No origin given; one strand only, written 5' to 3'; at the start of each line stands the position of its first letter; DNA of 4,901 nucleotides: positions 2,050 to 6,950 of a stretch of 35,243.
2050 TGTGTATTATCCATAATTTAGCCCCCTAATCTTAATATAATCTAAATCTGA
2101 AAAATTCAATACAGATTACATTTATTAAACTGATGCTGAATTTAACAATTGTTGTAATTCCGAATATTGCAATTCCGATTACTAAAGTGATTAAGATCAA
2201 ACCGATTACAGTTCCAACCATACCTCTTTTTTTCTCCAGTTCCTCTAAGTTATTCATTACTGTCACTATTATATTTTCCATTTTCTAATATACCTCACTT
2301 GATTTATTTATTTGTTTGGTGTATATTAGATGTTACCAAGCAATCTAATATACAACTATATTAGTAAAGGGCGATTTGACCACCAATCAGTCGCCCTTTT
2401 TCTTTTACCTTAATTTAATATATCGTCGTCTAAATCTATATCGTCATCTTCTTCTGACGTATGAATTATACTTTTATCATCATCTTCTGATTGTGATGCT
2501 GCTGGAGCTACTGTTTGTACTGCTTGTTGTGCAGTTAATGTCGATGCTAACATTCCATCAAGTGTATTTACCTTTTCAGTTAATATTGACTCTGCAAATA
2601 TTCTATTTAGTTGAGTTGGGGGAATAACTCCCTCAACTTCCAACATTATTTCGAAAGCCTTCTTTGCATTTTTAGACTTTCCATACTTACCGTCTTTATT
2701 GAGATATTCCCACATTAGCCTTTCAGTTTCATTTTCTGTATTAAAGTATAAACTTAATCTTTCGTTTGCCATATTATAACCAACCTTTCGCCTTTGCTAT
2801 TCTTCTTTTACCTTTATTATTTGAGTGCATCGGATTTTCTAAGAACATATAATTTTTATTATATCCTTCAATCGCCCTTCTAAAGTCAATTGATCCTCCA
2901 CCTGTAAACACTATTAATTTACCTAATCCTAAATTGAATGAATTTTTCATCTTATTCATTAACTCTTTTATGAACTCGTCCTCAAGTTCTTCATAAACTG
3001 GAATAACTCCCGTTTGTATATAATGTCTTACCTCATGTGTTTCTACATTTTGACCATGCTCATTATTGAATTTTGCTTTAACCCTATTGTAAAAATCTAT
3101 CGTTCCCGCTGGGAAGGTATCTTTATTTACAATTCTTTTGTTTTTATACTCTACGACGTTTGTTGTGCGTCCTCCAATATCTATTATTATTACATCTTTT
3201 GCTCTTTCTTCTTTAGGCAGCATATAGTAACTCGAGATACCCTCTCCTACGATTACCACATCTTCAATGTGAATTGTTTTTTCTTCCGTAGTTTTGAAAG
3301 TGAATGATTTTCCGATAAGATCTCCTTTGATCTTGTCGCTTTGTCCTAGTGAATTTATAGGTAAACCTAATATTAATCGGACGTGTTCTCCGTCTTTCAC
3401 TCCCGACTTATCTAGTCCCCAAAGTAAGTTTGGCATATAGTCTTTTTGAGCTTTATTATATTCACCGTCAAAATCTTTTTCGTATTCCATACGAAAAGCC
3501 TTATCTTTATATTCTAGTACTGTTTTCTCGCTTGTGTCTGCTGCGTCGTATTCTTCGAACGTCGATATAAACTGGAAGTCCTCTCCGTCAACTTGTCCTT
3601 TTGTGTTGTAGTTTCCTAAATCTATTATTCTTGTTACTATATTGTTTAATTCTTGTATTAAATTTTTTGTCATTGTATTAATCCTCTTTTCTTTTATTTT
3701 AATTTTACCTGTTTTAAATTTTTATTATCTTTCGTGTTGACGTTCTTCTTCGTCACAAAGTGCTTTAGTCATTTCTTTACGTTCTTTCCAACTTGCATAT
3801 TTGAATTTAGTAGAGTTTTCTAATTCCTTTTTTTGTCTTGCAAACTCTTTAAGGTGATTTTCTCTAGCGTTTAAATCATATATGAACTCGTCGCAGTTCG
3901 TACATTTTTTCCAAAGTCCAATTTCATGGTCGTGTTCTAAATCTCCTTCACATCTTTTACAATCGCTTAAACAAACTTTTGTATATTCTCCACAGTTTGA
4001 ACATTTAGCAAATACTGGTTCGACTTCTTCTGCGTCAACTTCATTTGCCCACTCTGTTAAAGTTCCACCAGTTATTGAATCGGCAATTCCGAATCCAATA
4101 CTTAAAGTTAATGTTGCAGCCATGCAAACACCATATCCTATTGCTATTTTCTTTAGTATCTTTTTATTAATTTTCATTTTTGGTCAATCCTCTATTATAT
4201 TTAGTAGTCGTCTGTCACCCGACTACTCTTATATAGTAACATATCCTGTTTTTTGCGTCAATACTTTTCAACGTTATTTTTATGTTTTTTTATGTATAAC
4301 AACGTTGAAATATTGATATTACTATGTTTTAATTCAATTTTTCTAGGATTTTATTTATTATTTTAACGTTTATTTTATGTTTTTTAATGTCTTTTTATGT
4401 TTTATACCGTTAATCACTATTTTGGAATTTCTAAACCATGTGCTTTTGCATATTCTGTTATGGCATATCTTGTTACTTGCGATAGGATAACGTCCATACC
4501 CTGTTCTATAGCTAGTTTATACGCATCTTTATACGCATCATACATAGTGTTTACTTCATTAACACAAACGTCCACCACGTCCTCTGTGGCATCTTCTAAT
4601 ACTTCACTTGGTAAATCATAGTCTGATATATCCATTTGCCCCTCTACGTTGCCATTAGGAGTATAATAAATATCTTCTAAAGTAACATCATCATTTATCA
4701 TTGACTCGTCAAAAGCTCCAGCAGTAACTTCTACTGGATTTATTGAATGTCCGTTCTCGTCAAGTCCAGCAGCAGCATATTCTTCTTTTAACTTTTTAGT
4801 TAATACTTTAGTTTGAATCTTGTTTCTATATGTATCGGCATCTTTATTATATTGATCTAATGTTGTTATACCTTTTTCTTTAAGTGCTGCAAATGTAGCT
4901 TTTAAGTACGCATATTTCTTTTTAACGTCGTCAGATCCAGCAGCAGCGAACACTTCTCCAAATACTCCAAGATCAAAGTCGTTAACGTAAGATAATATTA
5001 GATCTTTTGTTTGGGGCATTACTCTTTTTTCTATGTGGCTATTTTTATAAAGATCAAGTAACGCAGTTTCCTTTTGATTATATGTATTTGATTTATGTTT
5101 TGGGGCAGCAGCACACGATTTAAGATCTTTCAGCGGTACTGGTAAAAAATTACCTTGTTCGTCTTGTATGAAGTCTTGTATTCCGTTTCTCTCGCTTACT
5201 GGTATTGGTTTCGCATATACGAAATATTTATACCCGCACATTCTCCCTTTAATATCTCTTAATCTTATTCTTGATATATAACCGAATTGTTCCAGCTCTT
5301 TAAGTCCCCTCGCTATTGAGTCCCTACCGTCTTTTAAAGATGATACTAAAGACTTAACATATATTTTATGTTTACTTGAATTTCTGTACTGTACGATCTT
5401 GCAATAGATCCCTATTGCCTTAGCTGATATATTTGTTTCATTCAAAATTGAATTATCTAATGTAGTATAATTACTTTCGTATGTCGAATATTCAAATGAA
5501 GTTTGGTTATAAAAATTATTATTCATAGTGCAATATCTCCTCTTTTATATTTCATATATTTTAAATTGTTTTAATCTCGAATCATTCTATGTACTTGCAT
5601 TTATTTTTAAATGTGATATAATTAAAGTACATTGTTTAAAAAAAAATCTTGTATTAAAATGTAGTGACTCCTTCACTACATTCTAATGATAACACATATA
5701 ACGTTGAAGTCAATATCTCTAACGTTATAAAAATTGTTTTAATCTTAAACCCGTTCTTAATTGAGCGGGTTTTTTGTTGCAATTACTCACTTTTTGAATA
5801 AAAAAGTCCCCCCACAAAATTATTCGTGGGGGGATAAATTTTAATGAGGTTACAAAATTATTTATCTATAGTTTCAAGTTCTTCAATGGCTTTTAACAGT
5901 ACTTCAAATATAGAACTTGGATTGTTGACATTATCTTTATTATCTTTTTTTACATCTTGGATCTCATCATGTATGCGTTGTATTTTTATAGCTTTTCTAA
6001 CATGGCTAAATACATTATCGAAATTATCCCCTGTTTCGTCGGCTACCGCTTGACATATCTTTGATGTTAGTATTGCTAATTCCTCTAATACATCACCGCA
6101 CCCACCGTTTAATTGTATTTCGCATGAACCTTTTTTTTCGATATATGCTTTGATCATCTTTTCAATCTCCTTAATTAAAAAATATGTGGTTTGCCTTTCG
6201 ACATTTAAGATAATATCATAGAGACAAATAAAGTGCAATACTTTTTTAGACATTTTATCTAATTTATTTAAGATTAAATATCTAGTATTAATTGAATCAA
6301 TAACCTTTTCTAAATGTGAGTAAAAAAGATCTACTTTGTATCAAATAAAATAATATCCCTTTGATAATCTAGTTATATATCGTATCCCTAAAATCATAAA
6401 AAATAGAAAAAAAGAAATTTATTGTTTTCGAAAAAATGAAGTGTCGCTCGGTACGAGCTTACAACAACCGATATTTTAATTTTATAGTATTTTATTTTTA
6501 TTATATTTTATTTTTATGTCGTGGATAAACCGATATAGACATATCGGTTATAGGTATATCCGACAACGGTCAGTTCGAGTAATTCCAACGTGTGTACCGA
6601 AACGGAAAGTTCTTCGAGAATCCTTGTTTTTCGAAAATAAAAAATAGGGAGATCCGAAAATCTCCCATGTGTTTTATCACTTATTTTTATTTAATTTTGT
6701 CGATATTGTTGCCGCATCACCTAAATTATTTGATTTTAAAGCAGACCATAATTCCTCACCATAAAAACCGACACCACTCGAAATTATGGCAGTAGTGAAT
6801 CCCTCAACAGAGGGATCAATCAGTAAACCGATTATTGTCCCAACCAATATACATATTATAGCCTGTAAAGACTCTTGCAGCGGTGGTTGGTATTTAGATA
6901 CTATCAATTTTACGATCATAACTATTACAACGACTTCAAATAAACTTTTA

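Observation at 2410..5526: Phage-plasmid lifestyle: ParM/ParR partition plus a DnaD-type Rep, with no integrase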

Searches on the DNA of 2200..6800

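Call 85: search_rna_families(source=window, start=2200, end=6800, threshold=evalue, max_evalue=1)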
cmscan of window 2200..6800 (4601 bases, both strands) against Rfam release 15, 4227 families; matches with E-value up to 1: 6.
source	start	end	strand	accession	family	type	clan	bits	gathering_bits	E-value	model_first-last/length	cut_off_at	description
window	5795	5874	-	RF02371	PyrG_leader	Cis-reg; leader;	-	32.9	65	0.12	1-78/78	no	PyrG leader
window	5801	5880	-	RF02428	SpF11_sRNA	Gene; sRNA;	-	26.9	54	0.48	1-95/95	no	Streptococcus sRNA SpF11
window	5801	5865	-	RF02580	tsr31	Gene; sRNA;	-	24.3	50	0.96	1-70/70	no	S. aureus tsr31 small RNA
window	5799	5854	-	RF02399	NsiR1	Gene; sRNA;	-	23.6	39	0.18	1-60/60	no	Nitrogen stress-induced RNA 1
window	5714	5778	+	RF02278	Betaproteobacteria_toxic_sRNA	Gene; sRNA;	-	22.6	50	0.26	1-64/64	no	Betaproteobacteria toxic small RNA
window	6634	6690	+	RF01808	MicX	Gene; sRNA;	-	20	75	0.33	1-194/194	no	MicX Vibrio cholerae sRNA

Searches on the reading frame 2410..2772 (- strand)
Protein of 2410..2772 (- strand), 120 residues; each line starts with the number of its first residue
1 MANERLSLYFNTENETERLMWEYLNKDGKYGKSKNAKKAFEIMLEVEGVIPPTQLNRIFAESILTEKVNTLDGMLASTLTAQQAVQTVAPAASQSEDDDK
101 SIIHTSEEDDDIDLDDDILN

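Call 3: search_protein_families(library=pfam, proteins=[window:2410-2772:-], max_evalue=0.01)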
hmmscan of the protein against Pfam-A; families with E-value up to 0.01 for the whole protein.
window:2410-2772:- (120 aa): 0 families

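Call 4: search_protein_families(library=phrogs, proteins=[window:2410-2772:-], max_evalue=0.001)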
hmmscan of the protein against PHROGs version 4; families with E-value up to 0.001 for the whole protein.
window:2410-2772:- (120 aa): 0 families

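Call 27: search_solved_structures(query=window:2410-2772:-, max_evalue=10)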
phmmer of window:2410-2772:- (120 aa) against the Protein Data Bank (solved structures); distinct sequences matched with E-value up to 10: 0.

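Call 28: find_homologous_proteins(query=window:2410-2772:-, max_evalue=0.01)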
Query window:2410-2772:- (120 aa): 14 proteins with E <= 0.01 among 22 candidates.
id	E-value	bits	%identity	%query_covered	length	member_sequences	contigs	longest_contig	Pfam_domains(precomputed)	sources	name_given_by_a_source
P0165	2.6e-70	251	100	100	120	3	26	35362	-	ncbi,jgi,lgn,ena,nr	jgi:hypothetical protein|nr:MAG TPA: hypothetical protein [Caudoviricetes sp.]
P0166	1.1e-68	246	98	100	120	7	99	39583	-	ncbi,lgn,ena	-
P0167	2.8e-66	238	95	89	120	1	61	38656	-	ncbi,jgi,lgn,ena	-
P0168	2.3e-65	236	94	89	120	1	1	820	-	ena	-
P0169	2.9e-64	232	92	90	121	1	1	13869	-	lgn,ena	-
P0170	1.9e-63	229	95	100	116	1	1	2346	-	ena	-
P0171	1.3e-55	204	90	100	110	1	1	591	-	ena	-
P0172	1.9e-43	165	70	90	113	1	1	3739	-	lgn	-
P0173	2.6e-43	165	82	66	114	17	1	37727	-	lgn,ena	-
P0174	8.0e-43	163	69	88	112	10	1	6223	-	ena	-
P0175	6.6e-41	157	72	83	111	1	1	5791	-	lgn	-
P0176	3.8e-39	151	63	88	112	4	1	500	-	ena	-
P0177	1.9e-34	136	56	90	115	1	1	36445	-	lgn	-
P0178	2.8e-34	136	82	66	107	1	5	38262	-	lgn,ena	-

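Call 32: search_protein_families(library=ncbifam, proteins=[window:2410-2772:-], max_evalue=0.01)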
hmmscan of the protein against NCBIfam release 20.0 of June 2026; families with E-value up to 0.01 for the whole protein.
window:2410-2772:- (120 aa): 0 families

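Call 34: predict_structure(alignment_id=A1)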
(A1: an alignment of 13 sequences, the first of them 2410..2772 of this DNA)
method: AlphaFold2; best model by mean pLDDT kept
length: 120 residues; sequences in the alignment: 13
mean_pLDDT: 52.8   pTM: 0.26
mean pLDDT of the five models: 52.8, 50.9, 50.5, 50.0, 44.9
residues with pLDDT >= 90: 0; 70-90: 0; 50-70: 80; < 50: 40
segments of 3 or more residues with pLDDT < 50: 1-12, 82-106
pLDDT, mean of each block of 10 residues (from residue 1): 39 55 57 60 59 64 61 60 41 37 48 53
secondary structure, 60 per line:
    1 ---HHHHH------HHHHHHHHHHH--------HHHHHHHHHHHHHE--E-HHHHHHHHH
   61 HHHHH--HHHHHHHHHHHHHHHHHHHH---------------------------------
elements in order: H4-8 H15-25 H34-46 H52-65 H68-87

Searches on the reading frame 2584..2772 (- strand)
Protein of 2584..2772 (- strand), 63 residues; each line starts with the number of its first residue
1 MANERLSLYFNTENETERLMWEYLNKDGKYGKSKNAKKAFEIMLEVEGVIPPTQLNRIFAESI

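Call 74: search_solved_structures(query=A8, max_evalue=10, show_alignments=2)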
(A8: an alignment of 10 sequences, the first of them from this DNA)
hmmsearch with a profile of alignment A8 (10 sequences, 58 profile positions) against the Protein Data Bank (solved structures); distinct sequences matched with E-value up to 10: 12.
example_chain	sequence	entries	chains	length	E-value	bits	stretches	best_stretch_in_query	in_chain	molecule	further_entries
1z6g_A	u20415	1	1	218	0.17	14.9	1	27-43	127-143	guanylate kinase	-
5fg0_A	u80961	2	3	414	0.78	12.7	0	6-33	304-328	E3 ubiquitin-protein ligase listerin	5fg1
2e02_A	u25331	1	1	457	0.82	12.7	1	14-30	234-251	Cysteine proteinase 1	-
2e01_A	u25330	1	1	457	0.83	12.7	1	14-30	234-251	Cysteine proteinase 1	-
2e00_A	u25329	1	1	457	0.83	12.7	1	14-30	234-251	Cysteine proteinase 1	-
2e03_A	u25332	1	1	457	0.83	12.7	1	14-30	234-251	Cysteine proteinase 1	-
2dzz_A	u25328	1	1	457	0.84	12.7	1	14-30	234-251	Cysteine proteinase 1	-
2dzy_A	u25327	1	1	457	0.84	12.7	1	14-30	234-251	Cysteine proteinase 1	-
1gcb_A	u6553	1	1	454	0.86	12.6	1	14-30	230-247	GAL6 HG (EMTS) DERIVATIVE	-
3gcb_A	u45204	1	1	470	0.88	12.6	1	14-30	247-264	GAL6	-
1a6r_A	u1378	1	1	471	0.88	12.6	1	14-30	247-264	GAL6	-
3bck_A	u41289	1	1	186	1.2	12.2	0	16-51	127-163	Disulfide bond protein A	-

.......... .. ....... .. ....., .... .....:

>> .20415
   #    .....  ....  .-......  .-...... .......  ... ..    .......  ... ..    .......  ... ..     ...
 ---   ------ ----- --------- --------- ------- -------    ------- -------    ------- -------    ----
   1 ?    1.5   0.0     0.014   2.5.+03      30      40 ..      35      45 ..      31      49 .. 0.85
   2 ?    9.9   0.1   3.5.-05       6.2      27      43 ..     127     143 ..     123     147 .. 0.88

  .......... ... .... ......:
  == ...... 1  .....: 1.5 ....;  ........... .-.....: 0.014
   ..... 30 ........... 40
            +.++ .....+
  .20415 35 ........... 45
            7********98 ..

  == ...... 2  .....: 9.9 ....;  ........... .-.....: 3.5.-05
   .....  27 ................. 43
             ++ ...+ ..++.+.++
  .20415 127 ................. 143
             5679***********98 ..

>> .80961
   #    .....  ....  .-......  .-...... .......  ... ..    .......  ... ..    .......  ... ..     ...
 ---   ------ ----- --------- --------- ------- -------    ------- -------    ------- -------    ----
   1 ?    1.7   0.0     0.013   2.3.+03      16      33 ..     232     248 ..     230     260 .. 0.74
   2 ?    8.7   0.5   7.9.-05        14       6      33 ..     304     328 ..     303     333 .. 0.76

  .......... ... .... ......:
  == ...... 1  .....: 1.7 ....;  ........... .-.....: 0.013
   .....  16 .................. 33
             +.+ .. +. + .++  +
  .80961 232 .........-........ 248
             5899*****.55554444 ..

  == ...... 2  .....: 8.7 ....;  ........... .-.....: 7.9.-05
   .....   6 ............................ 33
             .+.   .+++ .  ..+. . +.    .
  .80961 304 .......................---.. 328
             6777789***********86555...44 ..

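Call 75: search_protein_families(library=pfam, alignment_id=A8, max_evalue=1)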
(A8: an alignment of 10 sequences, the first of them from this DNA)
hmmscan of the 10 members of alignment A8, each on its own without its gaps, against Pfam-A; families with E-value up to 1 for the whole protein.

A. member 1, seq(63 aa): 0 families

B. families by the number of members that match (of 10 scanned): 4 families
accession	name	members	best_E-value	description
PF24657.1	DUF7646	1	0.062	Domain of unknown function (DUF7646)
PF24769.1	At2g29880_C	1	0.075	At2g29880 C-terminal domain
PF21451.2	NCAP_ISAV_N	1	0.082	Salmon anemia virus nucleoprotein N-terminal domain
PF07532.17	Big_4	1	0.086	Bacterial Ig-like domain (group 4)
